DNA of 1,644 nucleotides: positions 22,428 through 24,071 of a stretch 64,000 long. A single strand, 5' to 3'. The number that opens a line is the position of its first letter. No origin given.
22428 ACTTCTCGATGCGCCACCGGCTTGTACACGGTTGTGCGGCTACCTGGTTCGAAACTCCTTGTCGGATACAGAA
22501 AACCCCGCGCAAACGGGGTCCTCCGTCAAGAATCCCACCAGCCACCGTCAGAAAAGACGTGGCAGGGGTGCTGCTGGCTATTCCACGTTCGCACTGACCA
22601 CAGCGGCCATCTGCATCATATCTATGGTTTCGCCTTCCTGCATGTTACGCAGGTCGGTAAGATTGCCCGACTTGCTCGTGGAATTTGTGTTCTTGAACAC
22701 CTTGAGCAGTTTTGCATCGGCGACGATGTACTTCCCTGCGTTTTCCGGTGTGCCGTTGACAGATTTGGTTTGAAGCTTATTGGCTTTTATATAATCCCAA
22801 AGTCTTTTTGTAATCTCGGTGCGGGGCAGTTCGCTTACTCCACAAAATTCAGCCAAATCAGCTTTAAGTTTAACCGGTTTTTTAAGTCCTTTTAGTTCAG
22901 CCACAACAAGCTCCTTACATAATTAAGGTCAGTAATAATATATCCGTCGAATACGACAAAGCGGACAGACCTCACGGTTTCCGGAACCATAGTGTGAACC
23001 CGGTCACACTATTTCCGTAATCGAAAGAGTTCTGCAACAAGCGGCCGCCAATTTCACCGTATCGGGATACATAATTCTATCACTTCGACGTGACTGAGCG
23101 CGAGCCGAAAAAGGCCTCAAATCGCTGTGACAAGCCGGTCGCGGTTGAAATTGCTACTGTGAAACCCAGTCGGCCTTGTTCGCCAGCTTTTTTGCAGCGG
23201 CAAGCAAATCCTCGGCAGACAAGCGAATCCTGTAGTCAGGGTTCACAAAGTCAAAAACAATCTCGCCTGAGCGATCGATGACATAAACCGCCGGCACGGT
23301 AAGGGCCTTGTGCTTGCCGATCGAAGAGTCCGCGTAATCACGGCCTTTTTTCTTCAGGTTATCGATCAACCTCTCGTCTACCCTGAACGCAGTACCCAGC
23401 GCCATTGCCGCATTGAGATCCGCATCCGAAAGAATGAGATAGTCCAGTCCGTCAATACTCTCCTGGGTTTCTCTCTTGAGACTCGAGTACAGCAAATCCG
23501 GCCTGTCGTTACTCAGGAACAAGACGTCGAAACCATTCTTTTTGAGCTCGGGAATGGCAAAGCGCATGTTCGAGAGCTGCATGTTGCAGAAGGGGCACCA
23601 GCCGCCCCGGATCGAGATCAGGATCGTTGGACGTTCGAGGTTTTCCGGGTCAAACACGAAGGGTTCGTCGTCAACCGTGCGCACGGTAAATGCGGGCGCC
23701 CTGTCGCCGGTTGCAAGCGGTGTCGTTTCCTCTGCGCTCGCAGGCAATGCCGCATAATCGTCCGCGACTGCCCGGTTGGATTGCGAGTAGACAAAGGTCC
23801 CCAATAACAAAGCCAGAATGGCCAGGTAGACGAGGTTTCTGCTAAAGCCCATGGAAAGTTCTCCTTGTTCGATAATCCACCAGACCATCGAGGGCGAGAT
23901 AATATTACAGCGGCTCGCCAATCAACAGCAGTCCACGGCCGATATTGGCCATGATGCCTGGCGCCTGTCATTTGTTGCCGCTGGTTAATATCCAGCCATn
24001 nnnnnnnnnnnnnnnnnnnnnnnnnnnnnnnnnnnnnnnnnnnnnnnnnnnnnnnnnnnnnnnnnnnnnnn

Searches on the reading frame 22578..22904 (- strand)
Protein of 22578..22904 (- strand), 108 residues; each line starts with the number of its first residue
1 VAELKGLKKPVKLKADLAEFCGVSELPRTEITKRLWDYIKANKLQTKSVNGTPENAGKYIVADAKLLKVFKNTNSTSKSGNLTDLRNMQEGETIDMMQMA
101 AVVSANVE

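Call 77: search_protein_families(library=ncbifam, proteins=[window:22578-22904:-], max_evalue=0.00001)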
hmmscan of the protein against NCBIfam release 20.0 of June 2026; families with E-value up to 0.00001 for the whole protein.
window:22578-22904:- (108 aa): 2 families
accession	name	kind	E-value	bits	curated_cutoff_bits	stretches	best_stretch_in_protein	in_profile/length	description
NF011313.0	PRK14724.1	equivalog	2.6e-07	28.8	1088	1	13-73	919-972/988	DNA topoisomerase III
NF004966.0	PRK06319.1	equivalog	6.3e-07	27.8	868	1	9-72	786-842/862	DNA topoisomerase I/SWI domain fusion protein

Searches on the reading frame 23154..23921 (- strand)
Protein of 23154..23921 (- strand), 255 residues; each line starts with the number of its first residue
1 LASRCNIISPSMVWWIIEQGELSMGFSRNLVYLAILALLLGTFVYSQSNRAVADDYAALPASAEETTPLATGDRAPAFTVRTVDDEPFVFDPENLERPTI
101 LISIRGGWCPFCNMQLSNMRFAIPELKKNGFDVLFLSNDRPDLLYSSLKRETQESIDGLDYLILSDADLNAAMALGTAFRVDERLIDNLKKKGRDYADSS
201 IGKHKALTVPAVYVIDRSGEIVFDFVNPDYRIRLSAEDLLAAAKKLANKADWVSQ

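Call 7: search_protein_families(library=pfam, proteins=[window:23154-23921:-], max_evalue=0.1)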
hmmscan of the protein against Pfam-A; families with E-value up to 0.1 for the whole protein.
window:23154-23921:- (255 aa): 4 families
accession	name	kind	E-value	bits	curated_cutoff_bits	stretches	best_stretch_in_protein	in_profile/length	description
PF00578.27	AhpC-TSA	-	1.1e-14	54.9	26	1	72-222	2-122/124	AhpC/TSA family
PF08534.16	Redoxin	-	2.2e-13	50.7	26.6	1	71-231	2-138/148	Redoxin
PF05228.19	CHASE4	-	0.042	14.4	26.2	0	185-229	22-68/140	CHASE4 domain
PF05545.16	FixQ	-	0.058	13.8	29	0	30-60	15-45/49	Cbb3-type cytochrome oxidase component FixQ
